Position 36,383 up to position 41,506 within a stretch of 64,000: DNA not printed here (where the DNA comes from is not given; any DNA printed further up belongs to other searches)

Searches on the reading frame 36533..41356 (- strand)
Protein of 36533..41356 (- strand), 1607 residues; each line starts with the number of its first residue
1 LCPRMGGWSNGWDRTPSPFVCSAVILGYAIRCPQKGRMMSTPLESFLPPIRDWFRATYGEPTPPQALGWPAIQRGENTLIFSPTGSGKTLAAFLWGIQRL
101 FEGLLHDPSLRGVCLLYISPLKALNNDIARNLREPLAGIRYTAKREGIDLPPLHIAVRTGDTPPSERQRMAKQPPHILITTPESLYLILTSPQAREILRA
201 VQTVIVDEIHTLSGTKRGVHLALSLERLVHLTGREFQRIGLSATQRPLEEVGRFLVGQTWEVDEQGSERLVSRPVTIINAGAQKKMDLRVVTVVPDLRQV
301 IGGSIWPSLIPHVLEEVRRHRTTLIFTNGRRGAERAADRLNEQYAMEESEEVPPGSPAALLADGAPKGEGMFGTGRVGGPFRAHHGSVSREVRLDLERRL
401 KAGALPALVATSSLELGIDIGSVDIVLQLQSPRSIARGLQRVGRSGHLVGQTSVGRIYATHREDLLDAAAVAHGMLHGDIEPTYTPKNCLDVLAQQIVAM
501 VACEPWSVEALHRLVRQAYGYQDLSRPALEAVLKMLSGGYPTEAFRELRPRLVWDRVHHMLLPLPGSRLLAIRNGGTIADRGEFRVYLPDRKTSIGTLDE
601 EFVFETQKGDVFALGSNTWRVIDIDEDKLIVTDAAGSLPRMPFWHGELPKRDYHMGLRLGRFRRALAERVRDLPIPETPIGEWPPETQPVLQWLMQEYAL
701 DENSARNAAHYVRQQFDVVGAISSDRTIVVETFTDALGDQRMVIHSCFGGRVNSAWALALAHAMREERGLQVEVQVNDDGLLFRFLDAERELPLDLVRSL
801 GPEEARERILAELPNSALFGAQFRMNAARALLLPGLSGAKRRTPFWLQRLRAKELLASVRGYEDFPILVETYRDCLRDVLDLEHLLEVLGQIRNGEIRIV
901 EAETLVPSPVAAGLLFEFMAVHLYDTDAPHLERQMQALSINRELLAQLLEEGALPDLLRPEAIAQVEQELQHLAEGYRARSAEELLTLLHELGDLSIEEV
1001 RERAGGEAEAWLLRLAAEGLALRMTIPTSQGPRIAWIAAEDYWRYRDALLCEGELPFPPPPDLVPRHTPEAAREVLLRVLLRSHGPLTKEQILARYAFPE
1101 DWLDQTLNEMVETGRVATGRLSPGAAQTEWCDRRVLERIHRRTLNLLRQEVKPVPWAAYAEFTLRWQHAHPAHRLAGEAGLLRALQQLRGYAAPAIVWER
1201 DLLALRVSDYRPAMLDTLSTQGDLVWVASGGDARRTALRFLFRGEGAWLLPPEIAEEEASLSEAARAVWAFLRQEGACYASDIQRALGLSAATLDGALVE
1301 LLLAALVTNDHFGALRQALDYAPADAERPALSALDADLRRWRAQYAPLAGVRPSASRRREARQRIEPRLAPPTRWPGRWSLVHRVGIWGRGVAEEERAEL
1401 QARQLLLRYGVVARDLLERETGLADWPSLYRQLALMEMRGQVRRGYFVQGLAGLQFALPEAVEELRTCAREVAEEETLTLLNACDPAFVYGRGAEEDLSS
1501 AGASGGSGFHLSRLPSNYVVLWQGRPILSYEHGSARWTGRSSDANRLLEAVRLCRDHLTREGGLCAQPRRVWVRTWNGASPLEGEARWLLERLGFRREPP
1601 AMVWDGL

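Call 44: search_protein_families(library=pfam, proteins=[window:36533-41356:-], max_evalue=0.001)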
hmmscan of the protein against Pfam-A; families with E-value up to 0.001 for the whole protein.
window:36533-41356:- (1607 aa): 8 families
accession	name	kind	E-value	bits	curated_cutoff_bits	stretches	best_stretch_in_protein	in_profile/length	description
PF08494.16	DEAD_assoc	-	4.1e-52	177.2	23.5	1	722-911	1-191/191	DEAD/H associated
PF19306.5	WH_Lhr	-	8.8e-44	149.3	27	1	475-637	3-164/168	Large helicase-related protein, winged helix domain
PF23234.1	WH4_Lhr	-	4.2e-29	100.4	27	1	1394-1475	4-85/87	Large helicase-related protein, winged-helix domain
PF00270.35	DEAD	-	1e-28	100.6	26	1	62-246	1-161/167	DEAD/DEAH box helicase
PF00271.37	Helicase_C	-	7.1e-12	46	23.5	1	380-446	41-107/110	Helicase conserved C-terminal domain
PF23235.1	WH3_Lhr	-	1.1e-09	38.9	27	1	1157-1231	4-77/95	Large helicase-related protein, winged-helix domain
PF23236.1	WH2_Lhr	-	2.3e-07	31.8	27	1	963-1050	8-91/105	Large helicase-related protein, winged-helix domain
PF04851.21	ResIII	-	0.00012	22.5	22.5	1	74-244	22-161/164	Type III restriction enzyme, res subunit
